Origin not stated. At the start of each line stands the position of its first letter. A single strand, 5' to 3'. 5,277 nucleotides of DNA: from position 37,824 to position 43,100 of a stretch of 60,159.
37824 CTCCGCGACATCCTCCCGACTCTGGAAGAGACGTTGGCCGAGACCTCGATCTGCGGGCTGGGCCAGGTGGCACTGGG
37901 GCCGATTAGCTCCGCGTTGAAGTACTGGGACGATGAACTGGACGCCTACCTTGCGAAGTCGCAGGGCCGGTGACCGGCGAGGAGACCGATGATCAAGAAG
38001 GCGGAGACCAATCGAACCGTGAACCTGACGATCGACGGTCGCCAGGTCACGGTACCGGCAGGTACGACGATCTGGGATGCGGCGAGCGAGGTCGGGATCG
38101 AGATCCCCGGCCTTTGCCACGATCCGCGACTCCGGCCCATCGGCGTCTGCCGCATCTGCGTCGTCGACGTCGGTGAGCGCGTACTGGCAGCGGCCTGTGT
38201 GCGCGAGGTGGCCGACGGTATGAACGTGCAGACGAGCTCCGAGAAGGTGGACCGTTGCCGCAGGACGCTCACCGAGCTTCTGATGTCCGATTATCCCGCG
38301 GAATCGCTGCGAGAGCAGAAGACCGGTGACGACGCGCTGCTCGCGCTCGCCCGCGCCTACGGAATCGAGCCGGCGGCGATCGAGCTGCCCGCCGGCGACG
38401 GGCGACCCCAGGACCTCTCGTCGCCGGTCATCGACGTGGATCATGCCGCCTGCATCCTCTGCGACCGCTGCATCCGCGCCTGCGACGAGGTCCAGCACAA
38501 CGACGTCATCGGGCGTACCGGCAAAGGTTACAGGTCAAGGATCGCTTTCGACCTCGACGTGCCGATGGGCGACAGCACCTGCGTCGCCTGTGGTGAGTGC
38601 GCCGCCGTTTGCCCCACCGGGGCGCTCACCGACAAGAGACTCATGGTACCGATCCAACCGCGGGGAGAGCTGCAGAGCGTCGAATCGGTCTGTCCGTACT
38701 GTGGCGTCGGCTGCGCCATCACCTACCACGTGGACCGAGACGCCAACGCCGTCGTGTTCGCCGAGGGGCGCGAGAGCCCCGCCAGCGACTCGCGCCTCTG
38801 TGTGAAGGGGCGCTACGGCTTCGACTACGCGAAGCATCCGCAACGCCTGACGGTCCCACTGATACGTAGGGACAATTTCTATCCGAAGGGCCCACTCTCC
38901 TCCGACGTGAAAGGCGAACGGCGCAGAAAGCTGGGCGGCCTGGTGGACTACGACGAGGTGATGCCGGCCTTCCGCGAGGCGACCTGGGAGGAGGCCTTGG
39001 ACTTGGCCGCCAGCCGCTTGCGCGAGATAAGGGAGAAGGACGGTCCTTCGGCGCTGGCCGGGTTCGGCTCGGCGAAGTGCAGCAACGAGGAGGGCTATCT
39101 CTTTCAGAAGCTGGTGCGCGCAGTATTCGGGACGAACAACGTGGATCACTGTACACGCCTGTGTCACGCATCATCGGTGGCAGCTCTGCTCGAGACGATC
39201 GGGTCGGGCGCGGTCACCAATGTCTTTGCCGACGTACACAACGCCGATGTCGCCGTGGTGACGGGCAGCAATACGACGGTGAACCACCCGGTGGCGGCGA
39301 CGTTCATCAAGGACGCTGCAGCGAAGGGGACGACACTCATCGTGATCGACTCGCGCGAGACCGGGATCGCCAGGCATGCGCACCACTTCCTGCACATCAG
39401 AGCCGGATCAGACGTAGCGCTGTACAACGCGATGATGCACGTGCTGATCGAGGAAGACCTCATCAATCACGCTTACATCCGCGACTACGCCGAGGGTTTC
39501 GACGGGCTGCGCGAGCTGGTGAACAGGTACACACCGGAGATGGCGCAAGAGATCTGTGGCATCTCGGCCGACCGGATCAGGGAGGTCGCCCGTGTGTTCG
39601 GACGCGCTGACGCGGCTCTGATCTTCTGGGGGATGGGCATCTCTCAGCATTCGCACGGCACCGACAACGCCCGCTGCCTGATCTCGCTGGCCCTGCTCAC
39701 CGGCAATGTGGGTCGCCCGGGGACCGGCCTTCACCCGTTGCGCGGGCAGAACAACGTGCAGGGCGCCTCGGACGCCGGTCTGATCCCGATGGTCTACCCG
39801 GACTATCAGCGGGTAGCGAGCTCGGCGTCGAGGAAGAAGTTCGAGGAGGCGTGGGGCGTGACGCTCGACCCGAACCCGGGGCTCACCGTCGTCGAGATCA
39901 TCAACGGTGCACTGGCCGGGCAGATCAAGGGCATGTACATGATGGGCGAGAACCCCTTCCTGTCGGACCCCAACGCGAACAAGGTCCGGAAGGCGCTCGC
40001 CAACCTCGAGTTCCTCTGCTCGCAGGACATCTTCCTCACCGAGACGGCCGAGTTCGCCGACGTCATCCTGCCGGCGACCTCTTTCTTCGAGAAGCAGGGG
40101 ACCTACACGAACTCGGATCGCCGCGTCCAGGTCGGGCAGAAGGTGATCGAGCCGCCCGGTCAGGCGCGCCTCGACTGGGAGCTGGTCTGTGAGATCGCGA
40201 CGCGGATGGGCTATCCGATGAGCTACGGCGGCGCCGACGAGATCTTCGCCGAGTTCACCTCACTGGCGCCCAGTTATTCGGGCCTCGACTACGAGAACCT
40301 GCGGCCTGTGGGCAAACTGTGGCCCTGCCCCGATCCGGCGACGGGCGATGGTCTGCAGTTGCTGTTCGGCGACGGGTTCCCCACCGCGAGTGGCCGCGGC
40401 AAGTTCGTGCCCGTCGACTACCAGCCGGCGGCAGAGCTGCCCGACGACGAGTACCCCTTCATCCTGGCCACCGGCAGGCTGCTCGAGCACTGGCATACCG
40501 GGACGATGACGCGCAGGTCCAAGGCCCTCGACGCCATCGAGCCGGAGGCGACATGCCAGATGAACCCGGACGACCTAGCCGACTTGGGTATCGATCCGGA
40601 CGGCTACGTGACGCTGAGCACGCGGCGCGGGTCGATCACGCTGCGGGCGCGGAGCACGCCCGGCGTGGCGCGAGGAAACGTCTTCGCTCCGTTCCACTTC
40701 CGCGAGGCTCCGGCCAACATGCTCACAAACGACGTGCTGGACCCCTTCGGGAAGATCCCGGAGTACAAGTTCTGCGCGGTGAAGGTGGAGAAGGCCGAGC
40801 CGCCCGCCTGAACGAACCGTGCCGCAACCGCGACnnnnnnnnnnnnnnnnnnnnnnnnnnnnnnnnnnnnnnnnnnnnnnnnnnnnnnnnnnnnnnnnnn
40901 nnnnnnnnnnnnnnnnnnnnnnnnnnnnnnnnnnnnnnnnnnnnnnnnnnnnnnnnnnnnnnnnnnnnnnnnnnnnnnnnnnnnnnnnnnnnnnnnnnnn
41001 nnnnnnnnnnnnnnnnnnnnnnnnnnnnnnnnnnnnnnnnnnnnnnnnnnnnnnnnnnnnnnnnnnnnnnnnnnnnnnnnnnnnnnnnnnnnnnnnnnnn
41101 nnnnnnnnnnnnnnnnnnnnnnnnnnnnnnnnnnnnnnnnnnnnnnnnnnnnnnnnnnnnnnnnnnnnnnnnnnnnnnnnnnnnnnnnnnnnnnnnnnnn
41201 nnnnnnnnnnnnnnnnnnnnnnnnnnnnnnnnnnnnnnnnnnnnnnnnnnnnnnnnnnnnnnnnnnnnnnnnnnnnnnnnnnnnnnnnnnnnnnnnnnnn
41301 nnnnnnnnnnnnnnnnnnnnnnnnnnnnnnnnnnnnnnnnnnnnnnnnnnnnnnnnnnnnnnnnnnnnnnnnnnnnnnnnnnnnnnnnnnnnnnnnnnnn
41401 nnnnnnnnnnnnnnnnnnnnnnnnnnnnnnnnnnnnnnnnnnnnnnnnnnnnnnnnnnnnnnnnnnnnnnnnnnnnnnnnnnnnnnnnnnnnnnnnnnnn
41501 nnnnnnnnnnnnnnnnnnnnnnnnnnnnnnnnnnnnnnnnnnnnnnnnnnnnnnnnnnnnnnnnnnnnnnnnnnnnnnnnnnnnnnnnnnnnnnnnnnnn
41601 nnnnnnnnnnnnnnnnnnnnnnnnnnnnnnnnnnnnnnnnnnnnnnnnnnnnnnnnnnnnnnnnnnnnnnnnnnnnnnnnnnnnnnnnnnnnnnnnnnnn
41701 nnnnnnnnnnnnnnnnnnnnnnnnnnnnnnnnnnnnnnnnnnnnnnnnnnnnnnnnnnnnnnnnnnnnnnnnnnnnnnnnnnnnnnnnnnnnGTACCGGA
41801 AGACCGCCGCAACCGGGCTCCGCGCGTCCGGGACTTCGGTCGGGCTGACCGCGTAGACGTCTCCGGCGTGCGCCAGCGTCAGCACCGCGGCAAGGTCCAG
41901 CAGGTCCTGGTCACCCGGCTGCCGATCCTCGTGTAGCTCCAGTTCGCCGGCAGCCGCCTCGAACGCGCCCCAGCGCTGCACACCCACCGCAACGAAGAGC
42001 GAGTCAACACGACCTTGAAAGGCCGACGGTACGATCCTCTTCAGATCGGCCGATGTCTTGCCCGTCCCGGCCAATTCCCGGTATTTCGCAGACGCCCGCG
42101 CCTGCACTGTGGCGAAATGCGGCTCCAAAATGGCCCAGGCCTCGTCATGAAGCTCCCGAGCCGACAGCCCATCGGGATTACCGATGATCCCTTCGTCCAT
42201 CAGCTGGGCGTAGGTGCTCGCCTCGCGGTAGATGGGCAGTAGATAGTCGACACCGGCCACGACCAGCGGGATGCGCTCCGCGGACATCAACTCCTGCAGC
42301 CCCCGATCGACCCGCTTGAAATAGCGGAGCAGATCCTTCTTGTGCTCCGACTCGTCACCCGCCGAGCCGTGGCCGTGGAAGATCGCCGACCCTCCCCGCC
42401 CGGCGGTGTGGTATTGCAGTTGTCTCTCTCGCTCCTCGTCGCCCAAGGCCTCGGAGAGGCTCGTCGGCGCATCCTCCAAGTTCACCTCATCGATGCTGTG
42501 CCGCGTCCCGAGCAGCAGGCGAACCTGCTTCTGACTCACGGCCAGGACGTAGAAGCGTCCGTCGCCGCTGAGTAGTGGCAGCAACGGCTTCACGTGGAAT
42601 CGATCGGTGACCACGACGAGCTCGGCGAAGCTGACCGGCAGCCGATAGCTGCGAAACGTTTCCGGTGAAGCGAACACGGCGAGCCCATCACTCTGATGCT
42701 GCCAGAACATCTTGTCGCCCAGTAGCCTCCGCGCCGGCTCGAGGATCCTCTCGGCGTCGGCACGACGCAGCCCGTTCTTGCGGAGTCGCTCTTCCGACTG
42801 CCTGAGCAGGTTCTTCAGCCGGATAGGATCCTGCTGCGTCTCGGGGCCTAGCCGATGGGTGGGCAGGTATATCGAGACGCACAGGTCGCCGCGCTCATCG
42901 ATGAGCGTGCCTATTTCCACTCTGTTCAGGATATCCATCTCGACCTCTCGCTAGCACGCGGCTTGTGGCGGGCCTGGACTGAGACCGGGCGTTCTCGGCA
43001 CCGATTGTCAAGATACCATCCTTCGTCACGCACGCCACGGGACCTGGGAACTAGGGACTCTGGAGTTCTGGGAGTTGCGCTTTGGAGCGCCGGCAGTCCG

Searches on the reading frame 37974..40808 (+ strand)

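Call 9: search_protein_families(library=pfam, proteins=[window:37974-40808:+], max_evalue=0.00001)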
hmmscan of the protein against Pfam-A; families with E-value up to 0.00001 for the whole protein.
window:37974-40808:+ (945 aa): 9 families
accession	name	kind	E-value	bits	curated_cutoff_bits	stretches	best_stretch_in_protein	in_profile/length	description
PF00384.28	Molybdopterin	-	8.8e-76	255.7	24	1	291-743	1-352/353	Molybdopterin oxidoreductase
PF01568.27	Molydop_binding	-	7.4e-29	100.4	26.8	1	829-935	1-110/110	Molydopterin dinucleotide binding domain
PF13510.11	Fer2_4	-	5.8e-21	74.8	22.8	1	14-89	2-81/82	2Fe-2S iron-sulfur cluster binding domain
PF04879.21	Molybdop_Fe4S4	-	1.5e-11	44.5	22.7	1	234-286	2-53/55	Molybdopterin oxidoreductase Fe4S4 domain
PF22117.2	Fer4_Nqo3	-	4.5e-08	33.6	27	1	151-219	2-67/67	NADH-quinone oxidoreductase subunit 3, ferredoxin-like domain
PF12838.12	Fer4_7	-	2.5e-07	31.5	27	1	160-217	2-52/52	4Fe-4S dicluster domain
PF14697.11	Fer4_21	-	9.3e-07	29.3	35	1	155-217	3-56/59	4Fe-4S dicluster domain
PF13187.11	Fer4_9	-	2.8e-06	27.7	27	1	159-217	1-51/52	4Fe-4S dicluster domain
PF00111.32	Fer2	-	2.9e-06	27.5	21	0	19-68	2-49/77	2Fe-2S iron-sulfur cluster binding domain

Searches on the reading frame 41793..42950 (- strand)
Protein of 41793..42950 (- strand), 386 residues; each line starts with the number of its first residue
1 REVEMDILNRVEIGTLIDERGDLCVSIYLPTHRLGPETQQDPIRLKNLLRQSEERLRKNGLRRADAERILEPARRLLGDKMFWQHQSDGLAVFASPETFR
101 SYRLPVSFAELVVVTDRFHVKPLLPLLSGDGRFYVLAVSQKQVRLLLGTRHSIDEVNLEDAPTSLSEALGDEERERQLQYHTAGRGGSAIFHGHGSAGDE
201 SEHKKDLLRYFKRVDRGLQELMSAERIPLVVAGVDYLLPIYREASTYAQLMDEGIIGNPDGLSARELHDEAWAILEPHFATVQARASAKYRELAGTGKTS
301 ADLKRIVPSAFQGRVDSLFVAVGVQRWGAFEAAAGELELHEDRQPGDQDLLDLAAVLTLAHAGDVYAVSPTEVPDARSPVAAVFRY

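Call 22: search_protein_families(library=pfam, proteins=[window:41793-42950:-], max_evalue=0.00001)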
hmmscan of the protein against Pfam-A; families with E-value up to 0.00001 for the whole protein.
window:41793-42950:- (386 aa): 5 families
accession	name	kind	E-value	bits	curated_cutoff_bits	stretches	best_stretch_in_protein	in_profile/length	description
PF18845.6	baeRF_family3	-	2.6e-49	168.3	31.5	1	132-314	1-168/168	Bacterial archaeo-eukaryotic release factor family 3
PF18849.6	baeRF_family7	-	5.2e-48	163.3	27.2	1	133-277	1-144/144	Bacterial archaeo-eukaryotic release factor family 7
PF18848.6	baeRF_family6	-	4.2e-38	131.5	27.5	1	132-276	2-148/149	Bacterial archaeo-eukaryotic release factor family 6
PF18851.6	baeRF_family8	-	1.3e-21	77.4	27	1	133-280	4-138/141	Bacterial archaeo-eukaryotic release factor family 8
PF18855.6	baeRF_family11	-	3.7e-18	66.7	27.2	1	134-280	5-138/139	Bacterial archaeo-eukaryotic release factor family 11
